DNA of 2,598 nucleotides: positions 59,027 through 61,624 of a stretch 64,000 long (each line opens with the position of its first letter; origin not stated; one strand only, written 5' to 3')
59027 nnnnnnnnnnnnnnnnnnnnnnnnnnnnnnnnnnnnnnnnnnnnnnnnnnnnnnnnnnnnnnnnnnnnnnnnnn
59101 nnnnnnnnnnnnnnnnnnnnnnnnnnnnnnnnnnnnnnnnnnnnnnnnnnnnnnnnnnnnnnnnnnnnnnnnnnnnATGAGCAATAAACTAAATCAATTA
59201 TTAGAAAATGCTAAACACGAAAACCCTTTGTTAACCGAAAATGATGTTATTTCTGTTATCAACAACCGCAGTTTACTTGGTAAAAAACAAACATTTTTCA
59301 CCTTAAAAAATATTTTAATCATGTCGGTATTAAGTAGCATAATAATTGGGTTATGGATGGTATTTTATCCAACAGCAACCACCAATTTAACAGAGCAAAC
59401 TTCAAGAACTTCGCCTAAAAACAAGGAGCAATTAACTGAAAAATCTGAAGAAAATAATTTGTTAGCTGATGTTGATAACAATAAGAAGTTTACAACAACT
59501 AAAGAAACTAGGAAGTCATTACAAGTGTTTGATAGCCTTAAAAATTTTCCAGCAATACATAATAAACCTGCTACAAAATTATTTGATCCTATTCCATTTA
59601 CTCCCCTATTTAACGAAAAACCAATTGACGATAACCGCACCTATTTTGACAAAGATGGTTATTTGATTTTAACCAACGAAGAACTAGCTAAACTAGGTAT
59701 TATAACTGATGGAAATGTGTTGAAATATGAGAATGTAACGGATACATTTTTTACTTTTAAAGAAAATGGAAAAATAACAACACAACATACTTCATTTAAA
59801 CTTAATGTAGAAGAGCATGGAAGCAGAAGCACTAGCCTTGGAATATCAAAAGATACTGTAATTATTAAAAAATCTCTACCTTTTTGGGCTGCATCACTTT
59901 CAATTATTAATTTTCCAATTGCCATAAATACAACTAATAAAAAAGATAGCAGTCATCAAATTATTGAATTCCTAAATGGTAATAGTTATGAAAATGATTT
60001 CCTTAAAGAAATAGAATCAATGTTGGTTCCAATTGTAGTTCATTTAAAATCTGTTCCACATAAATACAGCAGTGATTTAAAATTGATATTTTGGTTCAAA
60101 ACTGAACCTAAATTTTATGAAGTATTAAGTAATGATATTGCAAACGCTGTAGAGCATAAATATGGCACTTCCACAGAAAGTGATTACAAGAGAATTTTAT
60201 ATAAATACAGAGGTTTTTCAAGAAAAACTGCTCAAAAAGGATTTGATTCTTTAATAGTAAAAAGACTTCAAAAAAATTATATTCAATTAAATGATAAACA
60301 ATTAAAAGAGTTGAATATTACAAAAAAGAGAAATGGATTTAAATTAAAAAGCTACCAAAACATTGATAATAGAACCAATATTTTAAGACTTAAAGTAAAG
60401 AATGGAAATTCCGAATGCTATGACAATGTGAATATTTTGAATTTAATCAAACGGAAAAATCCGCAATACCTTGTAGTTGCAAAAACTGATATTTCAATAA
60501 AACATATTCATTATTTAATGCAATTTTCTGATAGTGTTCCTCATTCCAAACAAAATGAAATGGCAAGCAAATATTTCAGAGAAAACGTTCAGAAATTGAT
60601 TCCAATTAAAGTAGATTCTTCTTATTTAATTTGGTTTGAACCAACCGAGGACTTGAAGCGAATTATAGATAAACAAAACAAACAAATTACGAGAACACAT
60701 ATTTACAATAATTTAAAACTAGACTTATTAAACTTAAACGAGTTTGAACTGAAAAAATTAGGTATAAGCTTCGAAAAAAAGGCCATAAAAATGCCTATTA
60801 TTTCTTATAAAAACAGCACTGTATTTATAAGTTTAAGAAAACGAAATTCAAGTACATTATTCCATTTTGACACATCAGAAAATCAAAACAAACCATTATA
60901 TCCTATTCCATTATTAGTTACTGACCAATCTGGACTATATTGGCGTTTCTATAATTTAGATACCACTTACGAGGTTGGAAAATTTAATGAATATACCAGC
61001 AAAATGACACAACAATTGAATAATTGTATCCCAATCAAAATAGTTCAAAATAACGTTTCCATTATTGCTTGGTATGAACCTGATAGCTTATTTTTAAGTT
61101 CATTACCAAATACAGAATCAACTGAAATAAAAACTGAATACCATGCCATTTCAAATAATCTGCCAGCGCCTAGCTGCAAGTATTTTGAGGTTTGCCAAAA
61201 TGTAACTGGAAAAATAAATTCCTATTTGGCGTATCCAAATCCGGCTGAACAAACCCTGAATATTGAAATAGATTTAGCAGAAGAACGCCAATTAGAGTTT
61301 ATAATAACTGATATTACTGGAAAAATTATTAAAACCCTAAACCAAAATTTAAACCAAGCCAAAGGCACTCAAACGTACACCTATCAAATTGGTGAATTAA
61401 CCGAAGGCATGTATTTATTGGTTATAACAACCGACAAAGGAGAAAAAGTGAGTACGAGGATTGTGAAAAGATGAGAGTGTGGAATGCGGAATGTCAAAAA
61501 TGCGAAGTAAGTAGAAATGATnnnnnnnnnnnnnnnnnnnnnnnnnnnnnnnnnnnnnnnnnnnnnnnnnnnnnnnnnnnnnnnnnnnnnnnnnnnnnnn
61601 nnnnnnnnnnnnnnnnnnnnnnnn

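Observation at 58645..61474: ECF sigma factor paired with a membrane-anchored anti-sigma-like protein that ends in a T9SS sorting domain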

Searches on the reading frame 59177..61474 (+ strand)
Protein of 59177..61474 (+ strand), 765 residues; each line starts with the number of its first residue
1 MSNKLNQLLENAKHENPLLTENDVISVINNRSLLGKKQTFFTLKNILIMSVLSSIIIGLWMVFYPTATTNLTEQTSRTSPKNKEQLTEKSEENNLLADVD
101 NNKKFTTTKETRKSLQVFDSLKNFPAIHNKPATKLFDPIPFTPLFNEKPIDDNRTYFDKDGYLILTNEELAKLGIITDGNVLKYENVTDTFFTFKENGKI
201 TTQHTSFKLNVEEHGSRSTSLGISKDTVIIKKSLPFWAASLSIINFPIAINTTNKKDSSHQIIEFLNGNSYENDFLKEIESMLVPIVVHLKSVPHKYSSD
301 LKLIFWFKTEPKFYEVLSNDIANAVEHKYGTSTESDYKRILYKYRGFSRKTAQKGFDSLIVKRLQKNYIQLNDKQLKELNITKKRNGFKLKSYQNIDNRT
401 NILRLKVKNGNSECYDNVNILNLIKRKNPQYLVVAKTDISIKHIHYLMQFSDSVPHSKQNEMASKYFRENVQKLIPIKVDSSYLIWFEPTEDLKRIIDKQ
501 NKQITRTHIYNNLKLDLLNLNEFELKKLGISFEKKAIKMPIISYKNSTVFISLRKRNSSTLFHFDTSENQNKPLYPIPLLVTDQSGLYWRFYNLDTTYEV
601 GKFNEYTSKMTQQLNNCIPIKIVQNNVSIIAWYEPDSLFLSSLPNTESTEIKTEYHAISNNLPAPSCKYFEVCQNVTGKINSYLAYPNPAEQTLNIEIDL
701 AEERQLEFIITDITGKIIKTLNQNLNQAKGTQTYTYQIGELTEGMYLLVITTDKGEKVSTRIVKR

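Call 3: search_protein_families(library=pfam, proteins=[window:59177-61474:+], max_evalue=1)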
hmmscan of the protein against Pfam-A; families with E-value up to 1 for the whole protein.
window:59177-61474:+ (765 aa): 2 families
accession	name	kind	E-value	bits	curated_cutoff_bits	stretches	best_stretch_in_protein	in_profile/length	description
PF18962.6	Por_Secre_tail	-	2e-12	47.7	27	1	686-763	2-75/75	Secretion system C-terminal sorting domain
PF23623.1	GBD_IRG7_N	-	0.041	14.5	27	1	694-762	26-90/95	IRG7 N-terminal galactose binding domain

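Call 4: search_protein_families(library=ncbifam, proteins=[window:59177-61474:+], max_evalue=1)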
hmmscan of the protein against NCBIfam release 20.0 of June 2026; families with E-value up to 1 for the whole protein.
window:59177-61474:+ (765 aa): 3 families
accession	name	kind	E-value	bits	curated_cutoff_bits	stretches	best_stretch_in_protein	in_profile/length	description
TIGR04183.1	Por_Secre_tail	domain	1.1e-10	41.4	23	1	686-765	2-72/72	T9SS type A sorting domain-containing protein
NF038113.1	T9SSA_dep_M36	equivalog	1.2e-07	30.3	885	1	673-760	784-865/869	T9SS-dependent M36 family metallopeptidase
NF002238.0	PRK01146.2-2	equivalog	0.11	12.5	133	0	685-723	44-82/92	DNA-directed RNA polymerase subunit L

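Call 7: find_homologous_proteins(query=window:59177-61474:+, max_evalue=0.001)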
Query window:59177-61474:+ (765 aa): 19 proteins with E <= 0.001 among 8000 candidates.
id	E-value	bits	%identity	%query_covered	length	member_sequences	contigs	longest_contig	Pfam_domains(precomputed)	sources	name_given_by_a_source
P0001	0.0e+0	1677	99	100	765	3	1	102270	PF18962.8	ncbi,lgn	ncbi:MAG: T9SS type A sorting domain-containing protein [Bacteroidia bacterium]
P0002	0.0e+0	1428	85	100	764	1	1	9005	PF18962.8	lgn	-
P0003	0.0e+0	1424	85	100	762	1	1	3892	PF18962.8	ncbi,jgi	jgi:hypothetical protein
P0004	0.0e+0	1315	80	100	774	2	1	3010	PF18962.8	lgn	-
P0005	0.0e+0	1288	78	100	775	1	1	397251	PF18962.8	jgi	-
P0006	0.0e+0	1167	73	100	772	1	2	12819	PF18962.8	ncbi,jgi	jgi:hypothetical protein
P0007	0.0e+0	1151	70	100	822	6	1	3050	PF18962.8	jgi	jgi:hypothetical protein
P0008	2.1e-292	990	64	100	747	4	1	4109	PF18962.8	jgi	jgi:hypothetical protein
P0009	1.2e-287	974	63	100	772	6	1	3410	PF18962.8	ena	-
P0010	3.4e-268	910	58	100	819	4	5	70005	PF18962.8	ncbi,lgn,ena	-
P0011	8.0e-253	859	58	94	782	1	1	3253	-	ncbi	ncbi:MAG: hypothetical protein ACOYMA_19915, partial [Bacteroidia bacterium]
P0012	2.3e-245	834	57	100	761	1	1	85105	PF18962.8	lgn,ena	-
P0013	5.0e-241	820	54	100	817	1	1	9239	PF18962.8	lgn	-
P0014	3.1e-229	781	53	100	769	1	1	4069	PF18962.8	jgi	-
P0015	1.5e-202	693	49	100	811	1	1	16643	PF18962.8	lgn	-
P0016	1.0e-169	584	57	65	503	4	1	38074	-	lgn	-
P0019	1.6e-65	240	29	100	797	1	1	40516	PF18962.8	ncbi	-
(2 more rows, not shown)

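Call 13: find_encoding_contigs(protein=P0005, flank=5000, max_places=3)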
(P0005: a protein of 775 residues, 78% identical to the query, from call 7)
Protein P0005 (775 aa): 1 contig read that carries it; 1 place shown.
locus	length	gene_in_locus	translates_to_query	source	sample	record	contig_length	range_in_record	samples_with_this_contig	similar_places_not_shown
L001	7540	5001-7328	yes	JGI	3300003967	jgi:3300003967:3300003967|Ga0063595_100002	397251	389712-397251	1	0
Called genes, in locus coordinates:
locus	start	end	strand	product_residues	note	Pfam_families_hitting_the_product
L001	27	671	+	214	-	PF01135:PCMT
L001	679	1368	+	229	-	-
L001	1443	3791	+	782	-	PF01433:Peptidase_M1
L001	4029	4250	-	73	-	-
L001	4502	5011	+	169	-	PF04542:Sigma70_r2, PF07638:Sigma70_ECF (weak), PF08281:Sigma70_r4_2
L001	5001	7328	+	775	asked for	PF18962:Por_Secre_tail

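Call 14: find_encoding_contigs(protein=P0019, flank=5000, max_places=3)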
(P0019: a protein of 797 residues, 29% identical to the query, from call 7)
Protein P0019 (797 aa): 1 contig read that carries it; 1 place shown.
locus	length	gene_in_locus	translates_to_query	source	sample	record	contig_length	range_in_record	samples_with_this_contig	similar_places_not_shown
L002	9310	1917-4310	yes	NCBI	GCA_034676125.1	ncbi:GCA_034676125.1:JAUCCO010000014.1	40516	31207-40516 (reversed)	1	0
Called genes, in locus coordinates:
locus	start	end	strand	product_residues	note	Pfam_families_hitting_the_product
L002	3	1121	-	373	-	?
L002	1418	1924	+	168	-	PF04542:Sigma70_r2, PF08281:Sigma70_r4_2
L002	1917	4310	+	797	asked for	PF18962:Por_Secre_tail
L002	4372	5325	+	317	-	PF02219:MTHFR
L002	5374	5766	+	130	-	PF26622:DUF8199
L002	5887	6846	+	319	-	PF20243:MbnP, PF18962:Por_Secre_tail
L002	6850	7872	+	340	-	PF03150:CCP_MauG, PF00034:Cytochrom_C (weak)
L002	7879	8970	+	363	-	PF03150:CCP_MauG, PF14522:Cytochrome_C7 (faint)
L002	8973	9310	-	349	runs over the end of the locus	PF04245:NA37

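Call 17: find_encoding_contigs(protein=P0012, flank=6000, max_places=3)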
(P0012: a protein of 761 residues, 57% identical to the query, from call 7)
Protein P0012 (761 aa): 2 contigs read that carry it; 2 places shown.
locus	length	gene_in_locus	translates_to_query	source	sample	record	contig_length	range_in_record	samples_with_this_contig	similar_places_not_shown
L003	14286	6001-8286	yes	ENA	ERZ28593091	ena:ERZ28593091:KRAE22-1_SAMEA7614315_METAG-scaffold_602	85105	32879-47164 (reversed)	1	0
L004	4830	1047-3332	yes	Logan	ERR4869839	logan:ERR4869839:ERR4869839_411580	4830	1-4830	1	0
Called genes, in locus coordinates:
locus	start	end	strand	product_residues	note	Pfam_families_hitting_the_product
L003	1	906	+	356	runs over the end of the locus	PF00266:Aminotran_5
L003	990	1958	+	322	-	PF00389:2-Hacid_dh, PF02826:2-Hacid_dh_C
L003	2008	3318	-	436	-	PF00875:DNA_photolyase, PF03441:FAD_binding_7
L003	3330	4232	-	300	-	PF01370:Epimerase, PF08338:DUF1731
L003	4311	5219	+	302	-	PF00376:MerR (weak), PF13411:MerR_1, PF02607:B12-binding_2, PF02310:B12-binding (weak)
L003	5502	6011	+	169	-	PF04542:Sigma70_r2, PF07638:Sigma70_ECF (weak), PF08281:Sigma70_r4_2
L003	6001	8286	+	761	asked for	PF18962:Por_Secre_tail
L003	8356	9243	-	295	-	PF01904:DUF72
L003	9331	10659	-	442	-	PF25919:BSH_CusB (faint), PF25973:BSH_CzcB (weak), PF25975:CzcB_C (faint), PF25989:YknX_C (faint)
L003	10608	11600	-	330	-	PF01545:Cation_efflux, PF16916:ZT_dimer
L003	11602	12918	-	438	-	PF02321:OEP (weak)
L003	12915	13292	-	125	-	PF13366:PDDEXK_3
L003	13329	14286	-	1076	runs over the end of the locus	PF00873:ACR_tran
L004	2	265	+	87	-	?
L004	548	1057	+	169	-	PF04542:Sigma70_r2, PF07638:Sigma70_ECF (weak), PF08281:Sigma70_r4_2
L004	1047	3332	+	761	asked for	PF18962:Por_Secre_tail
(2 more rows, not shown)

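Call 18: find_encoding_contigs(protein=P0010, flank=6000, max_places=5)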
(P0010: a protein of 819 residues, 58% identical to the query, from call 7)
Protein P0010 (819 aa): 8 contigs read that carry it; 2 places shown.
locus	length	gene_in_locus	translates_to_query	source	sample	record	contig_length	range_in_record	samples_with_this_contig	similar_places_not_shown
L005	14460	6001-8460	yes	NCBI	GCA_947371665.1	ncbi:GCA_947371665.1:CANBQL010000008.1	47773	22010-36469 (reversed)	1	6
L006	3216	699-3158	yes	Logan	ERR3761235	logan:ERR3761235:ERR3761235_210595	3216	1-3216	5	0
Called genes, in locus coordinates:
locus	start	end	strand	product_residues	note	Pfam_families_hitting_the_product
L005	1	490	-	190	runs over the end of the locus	PF00877:NLPC_P60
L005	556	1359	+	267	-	PF13525:YfiO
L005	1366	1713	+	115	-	PF01192:RNA_pol_Rpb6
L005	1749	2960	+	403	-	PF02441:Flavoprotein, PF04127:DFP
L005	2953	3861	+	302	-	PF16119:DUF4835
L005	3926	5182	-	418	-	PF12704:MacB_PCD, PF02687:FtsX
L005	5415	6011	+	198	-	PF07638:Sigma70_ECF (weak), PF04542:Sigma70_r2, PF08281:Sigma70_r4_2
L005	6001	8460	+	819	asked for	PF18962:Por_Secre_tail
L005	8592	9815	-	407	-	PF00691:OmpA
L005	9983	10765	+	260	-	PF00378:ECH_1, PF16113:ECH_2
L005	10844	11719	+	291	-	PF02541:Ppx-GppA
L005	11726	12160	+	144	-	PF13622:4HBT_3 (faint), PF03061:4HBT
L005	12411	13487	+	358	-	PF00712:DNA_pol3_beta, PF02767:DNA_pol3_beta_2, PF02768:DNA_pol3_beta_3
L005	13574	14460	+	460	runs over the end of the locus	PF25077:DUF7800, PF09423:PhoD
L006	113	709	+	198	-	PF07638:Sigma70_ECF (weak), PF04542:Sigma70_r2, PF08281:Sigma70_r4_2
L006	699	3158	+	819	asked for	PF18962:Por_Secre_tail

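Call 19: find_related_loci(query=A1, collection=genome_contigs, flank=4000)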
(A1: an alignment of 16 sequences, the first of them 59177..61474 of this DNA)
Query A1 (765 aa) in genome_contigs; peptide patterns used: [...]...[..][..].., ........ (x = any residue, [..] = any of these).
211 stretches matched a pattern; 8 encode a relative of the query (tblastn E <= 1e-3); 8 distinct loci.
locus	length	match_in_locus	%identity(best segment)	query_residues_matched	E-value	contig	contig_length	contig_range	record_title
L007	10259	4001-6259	67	1-765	0e+0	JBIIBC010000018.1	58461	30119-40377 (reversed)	MAG: Bacteroidia bacterium isolate ME2000-06-20pf_3300042868_group1_bin130 Rohwer_bin1047_scaffold_292_c1, whole genome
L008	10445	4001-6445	58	1-765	0e+0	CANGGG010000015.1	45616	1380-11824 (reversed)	MAG: Bacteroidetes bacterium isolate Jr-23apr18-60 genome assembly, contig: Jr-23apr18-C294, whole genome shotgun sequen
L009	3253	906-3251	58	1-716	0e+0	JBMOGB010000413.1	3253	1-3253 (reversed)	MAG: Bacteroidia bacterium isolate Deming_bin.278 contig116129, whole genome shotgun sequence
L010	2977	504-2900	31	1-765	1e-100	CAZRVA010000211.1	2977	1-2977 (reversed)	MAG TPA_asm: uncultured Chitinophaga sp. isolate binchicken_co263_375 genome assembly, contig: NODE_44176_length_2977_co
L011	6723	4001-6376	33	1-765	9e-95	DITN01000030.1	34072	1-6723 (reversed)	MAG TPA_asm: Bacteroidetes bacterium UBA6183 UBA6183_contig_82230, whole genome shotgun sequence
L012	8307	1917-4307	29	1-765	7e-79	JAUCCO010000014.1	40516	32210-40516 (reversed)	MAG: Bacteroidia bacterium isolate R4x_41d_il_Bin1.24 NODE_494_length_40516_cov_5.422258, whole genome shotgun sequence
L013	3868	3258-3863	47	1-205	2e-47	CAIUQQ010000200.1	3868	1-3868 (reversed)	MAG: uncultured Bacteroidetes bacterium isolate Ja1-D2_bin-1996 genome assembly, contig: bin-1996:200/414, whole genome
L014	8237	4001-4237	26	686-765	1e-5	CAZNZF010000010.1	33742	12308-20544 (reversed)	MAG TPA_asm: uncultured bacterium isolate SRP214966_co4_317 genome assembly, contig: NODE_863_length_33742_cov_9.368510,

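Call 34: predict_structure(alignment_id=A1)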
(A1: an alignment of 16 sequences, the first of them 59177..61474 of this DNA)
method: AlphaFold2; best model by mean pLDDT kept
length: 765 residues; sequences in the alignment: 16
mean_pLDDT: 66.7   pTM: 0.34
mean pLDDT of the five models: 66.7, 64.4, 63.0, 61.0, 59.5
residues with pLDDT >= 90: 73; 70-90: 365; 50-70: 122; < 50: 205
segments of 3 or more residues with pLDDT < 50: 1-152, 250-253, 349-354, 417-426, 499-515, 559-561, 674-679
pLDDT, mean of each block of 10 residues (from residue 1): 39 39 41 31 33 35 31 26 25 28 27 26 30 32 35 72 90 88 88 75 88 78 79 89 72 60 72 83 91 71 92 91 91 88 69 55 80 86 86 74 77 54 48 85 81 70 84 86 87 69 34 56 87 81 73 63 52 75 66 54 56 76 80 88 87 81 66 51 70 81 78 79 78 84 81 65 70
secondary structure, 60 per line:
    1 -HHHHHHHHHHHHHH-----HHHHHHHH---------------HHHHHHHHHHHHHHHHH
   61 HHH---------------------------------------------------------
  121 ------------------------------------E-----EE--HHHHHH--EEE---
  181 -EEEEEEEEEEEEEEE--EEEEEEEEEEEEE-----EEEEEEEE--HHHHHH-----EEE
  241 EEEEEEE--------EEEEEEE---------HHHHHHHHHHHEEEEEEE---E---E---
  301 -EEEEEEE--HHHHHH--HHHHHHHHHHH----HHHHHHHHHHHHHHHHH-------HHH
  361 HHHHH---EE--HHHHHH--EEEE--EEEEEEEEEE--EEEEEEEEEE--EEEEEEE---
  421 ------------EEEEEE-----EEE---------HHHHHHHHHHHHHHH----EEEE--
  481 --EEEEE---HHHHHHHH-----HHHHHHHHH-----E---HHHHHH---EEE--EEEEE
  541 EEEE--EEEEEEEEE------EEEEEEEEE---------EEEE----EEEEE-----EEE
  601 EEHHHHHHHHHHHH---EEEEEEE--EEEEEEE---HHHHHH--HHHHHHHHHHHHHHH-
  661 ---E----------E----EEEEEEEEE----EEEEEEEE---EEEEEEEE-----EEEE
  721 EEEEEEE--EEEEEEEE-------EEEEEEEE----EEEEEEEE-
elements in order (helices of 4 or more, strands of 3 or more residues): H2-15 H21-28 H44-63 H167-172 E175-177 E182-196 E199-211 E217-224 H227-232 E238-247 E256-262 H272-282 E283-289 E302-308 H311-316 H319-329 H334-350 H358-365 H373-378 E381-384 E387-396 E399-408 E411-417 E433-438 E444-446 H456-470 E475-478 E483-487 H491-498 H504-512 H522-527 E531-533 E536-544 E547-555 E562-570 E580-583 E588-592 E598-602 H603-614 E618-624 E627-633 H637-642 H645-659 E680-688 E693-700 E704-711 E717-727 E730-737 E745-752 E757-764

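Call 40: fold_search(model_id=the predicted structure, library=pdb)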
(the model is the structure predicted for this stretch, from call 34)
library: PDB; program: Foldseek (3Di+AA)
matches with E <= 10: 1212; with E <= 0.001: 1
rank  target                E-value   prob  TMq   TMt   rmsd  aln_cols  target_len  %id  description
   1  8jmw_A                4.0e-04  1.00  0.10  0.14   4.4        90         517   20  Fibril form of serine peptidase Vpr (released 2023-12-06)
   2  4g5a_A                1.6e-03  1.00  0.11  0.63   4.4       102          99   17  Crystal structure of a putative member of duf 3244 protein family (BT_1867) from Bacteroides thetaiotaomicron VPI-5482 (released 2012-09-19)
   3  2xwx_A                2.2e-03  0.93  0.11  0.18  18.4       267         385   11  Vibrio cholerae colonization factor GbpA crystal structure (released 2011-11-16)
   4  8pn3_B                2.7e-03  0.66  0.10  0.19  24.2       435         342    8  Crystal structure of the HC7-Glu200Ala mutant complexed to a tetraglycopeptide. (released 2024-03-06)
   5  2p9r_A                2.8e-03  1.00  0.09  0.50   4.7       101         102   18  Human alpha2-macroglogulin is composed of multiple domains, as predicted by homology with complement component C3 (released 2007-08-21)
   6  2p9r_B                3.5e-03  1.00  0.09  0.54   4.0        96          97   17  Human alpha2-macroglogulin is composed of multiple domains, as predicted by homology with complement component C3 (released 2007-08-21)
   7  6rw8_A                4.2e-03  0.10  0.06  0.04  31.7       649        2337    9  Cryo-EM structure of Xenorhabdus nematophila XptA1 (released 2019-10-23)
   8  3isy                  4.7e-03  1.00  0.09  0.43   5.6       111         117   16  Crystal structure of an intracellular proteinase inhibitor (ipi, bsu11130) from bacillus subtilis at 2.61 A resolution (released 2009-09-15)
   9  6byg_A                5.0e-03  0.77  0.09  0.08  21.1       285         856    8  Crystal structure of the nucleophile mutant (E575A) of the GH2 exo-beta-mannanase from Xanthomonas axonopodis pv. citr (released 2018-07-18)
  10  3vu1_B                5.8e-03  0.23  0.08  0.11  21.1       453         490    8  Crystal structure of the C-terminal globular domain of oligosaccharyltransferase (PhAglB-L, O74088_PYRHO) from Pyrococ (released 2013-01-23)
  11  7xyr                  7.5e-03  0.72  0.11  0.14  22.9       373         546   10  Cystal Structure of Beta-glucuronidase from Bacteroides thetaiotaomicron (released 2023-07-05)
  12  2x05_A                7.9e-03  0.72  0.09  0.08  20.6       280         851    8  Inhibition of the exo-beta-D-glucosaminidase CsxA by a glucosamine- configured castanospermine and an amino-australine (released 2009-12-15)
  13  8pn5_D                1.1e-02  0.66  0.09  0.18  20.8       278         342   12  Crystal structure of the HC7-Glu200Ala mutant complexed to a triglycopeptide (released 2024-03-06)
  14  8gul_A                1.4e-02  0.75  0.11  0.16  18.2       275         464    7  Chitin-active AA10 LPMO (GbpA) complexed with Cu(II) from Vibrio campbellii (released 2023-06-21)
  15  5t98_A                1.5e-02  0.57  0.09  0.09  19.5       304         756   10  Crystal structure of BuGH2Awt (released 2017-09-13)
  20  8gl8_D                2.2e-02  1.00  0.08  0.65   3.1        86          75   20  The Type 9 Secretion System Extended Translocon - SprA-PorV-PPI-RemZ-SkpA-SprE complex (released 2024-01-31)
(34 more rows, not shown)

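Call 49: find_encoding_contigs(protein=P0016, flank=4000, max_places=2)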
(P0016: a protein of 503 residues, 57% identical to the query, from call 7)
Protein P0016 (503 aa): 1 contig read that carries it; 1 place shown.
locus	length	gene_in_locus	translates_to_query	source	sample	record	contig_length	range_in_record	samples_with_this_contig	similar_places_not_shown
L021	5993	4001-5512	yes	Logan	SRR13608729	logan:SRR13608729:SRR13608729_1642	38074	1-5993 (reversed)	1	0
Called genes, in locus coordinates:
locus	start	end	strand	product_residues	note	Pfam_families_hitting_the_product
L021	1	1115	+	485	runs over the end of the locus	PF07719:TPR_2 (faint)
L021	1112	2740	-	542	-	PF00005:ABC_tran, PF02463:SMC_N (faint), PF13304:AAA_21 (faint), PF12848:ABC_tran_Xtn, PF00005:ABC_tran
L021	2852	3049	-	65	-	PF28310:PID_CTERM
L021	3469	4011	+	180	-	PF07638:Sigma70_ECF (faint), PF04542:Sigma70_r2, PF08281:Sigma70_r4_2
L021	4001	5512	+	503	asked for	-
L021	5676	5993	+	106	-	?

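Call 61: search_protein_representatives(alignment_id=A1)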
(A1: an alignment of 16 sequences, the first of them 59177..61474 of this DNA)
Query: 16 sequences, 783 profile positions. Proteins with E-value up to 0.001 (for the whole library): 6786; up to 1e-10: 727; up to 1e-30: 80. The best 150 are listed.
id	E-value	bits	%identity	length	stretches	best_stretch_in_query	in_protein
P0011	0.0e+00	1134.8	-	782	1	1-734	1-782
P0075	2.6e-187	641.0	-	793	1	1-783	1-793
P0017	4.1e-178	610.6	-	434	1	1-420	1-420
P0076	8.0e-162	556.7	-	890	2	1-526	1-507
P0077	1.5e-160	552.5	-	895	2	1-499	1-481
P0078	3.9e-159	547.8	-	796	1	1-783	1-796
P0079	1.9e-150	519.1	-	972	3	160-782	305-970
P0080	2.4e-142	492.2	-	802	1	1-783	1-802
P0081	2.8e-141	488.7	-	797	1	1-782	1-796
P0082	1.1e-125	437.1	-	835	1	3-783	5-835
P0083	4.5e-123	428.5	-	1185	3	153-783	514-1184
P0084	6.6e-123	428.0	-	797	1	1-783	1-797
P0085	3.6e-122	425.5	-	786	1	1-782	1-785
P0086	8.3e-110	384.7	-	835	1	2-783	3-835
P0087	8.8e-108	377.9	-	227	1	546-783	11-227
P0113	8.4e-52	192.8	-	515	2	497-783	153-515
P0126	7.3e-43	163.3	-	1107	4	508-782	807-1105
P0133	2.1e-37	145.2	-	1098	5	510-782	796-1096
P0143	7.0e-33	130.3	-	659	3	546-781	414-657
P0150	6.1e-31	123.8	-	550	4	594-782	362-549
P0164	2.7e-29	118.4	-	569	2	465-780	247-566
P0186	1.9e-27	112.3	-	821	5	676-782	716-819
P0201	2.3e-26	108.7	-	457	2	513-781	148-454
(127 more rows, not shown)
